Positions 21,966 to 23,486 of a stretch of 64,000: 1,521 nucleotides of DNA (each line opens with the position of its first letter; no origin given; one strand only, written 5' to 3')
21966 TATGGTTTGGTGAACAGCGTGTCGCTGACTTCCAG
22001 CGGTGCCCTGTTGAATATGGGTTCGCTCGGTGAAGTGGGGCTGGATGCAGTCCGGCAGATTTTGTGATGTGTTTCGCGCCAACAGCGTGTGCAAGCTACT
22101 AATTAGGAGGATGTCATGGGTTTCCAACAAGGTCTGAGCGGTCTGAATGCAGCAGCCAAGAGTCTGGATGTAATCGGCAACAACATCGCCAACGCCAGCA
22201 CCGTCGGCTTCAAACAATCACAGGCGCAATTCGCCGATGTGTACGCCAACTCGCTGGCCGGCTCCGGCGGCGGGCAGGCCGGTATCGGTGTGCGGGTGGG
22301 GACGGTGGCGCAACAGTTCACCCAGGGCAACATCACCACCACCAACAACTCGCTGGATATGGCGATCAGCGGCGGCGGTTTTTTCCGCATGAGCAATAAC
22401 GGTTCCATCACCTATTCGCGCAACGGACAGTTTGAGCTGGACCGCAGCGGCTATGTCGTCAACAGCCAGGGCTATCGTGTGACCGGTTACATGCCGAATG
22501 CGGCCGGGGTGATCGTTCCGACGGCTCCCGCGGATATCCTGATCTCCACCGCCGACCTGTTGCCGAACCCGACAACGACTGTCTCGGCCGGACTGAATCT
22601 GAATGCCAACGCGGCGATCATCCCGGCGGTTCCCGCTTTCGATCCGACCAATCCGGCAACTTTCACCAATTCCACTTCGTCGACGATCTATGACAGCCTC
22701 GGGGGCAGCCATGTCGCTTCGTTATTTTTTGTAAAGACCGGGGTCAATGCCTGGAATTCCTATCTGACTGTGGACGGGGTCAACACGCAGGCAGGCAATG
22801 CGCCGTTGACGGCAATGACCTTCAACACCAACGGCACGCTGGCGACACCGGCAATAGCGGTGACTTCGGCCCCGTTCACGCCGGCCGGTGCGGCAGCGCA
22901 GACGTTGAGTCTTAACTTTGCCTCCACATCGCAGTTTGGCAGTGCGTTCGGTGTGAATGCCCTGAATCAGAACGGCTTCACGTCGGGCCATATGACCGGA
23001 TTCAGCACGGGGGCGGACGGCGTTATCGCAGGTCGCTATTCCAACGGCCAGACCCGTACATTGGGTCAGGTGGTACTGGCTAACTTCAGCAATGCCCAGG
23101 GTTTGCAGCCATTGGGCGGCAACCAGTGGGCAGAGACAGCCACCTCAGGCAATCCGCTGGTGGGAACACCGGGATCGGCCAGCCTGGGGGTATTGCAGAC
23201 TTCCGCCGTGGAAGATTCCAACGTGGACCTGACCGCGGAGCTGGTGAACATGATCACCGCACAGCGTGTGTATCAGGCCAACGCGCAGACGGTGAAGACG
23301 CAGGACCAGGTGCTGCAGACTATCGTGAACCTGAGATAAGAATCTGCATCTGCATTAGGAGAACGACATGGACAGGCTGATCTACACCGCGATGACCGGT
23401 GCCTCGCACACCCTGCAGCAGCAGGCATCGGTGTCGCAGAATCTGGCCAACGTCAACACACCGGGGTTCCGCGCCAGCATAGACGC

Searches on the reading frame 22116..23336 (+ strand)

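Call 15: search_protein_families(library=pfam, proteins=[window:22116-23336:+], max_evalue=0.0001)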
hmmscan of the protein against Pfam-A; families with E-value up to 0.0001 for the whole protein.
window:22116-23336:+ (407 aa): 4 families
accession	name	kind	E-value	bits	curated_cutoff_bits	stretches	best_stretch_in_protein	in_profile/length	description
PF07559.19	FlgE_D2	-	1.6e-30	106.9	22.7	1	161-288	1-142/142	Flagellar basal body protein FlaE D2 domain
PF06429.18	Flg_bbr_C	-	2.1e-15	56.4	23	1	363-406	3-46/46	Flagellar basal body rod FlgEFG protein C-terminal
PF22692.1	LlgE_F_G_D1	-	1.3e-12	48.2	27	1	83-144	1-57/64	Flagellar hook protein FlgE/F/G D1 domain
PF00460.25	Flg_bb_rod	-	3.1e-10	40.2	20.7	1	6-33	4-31/31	Flagella basal body rod protein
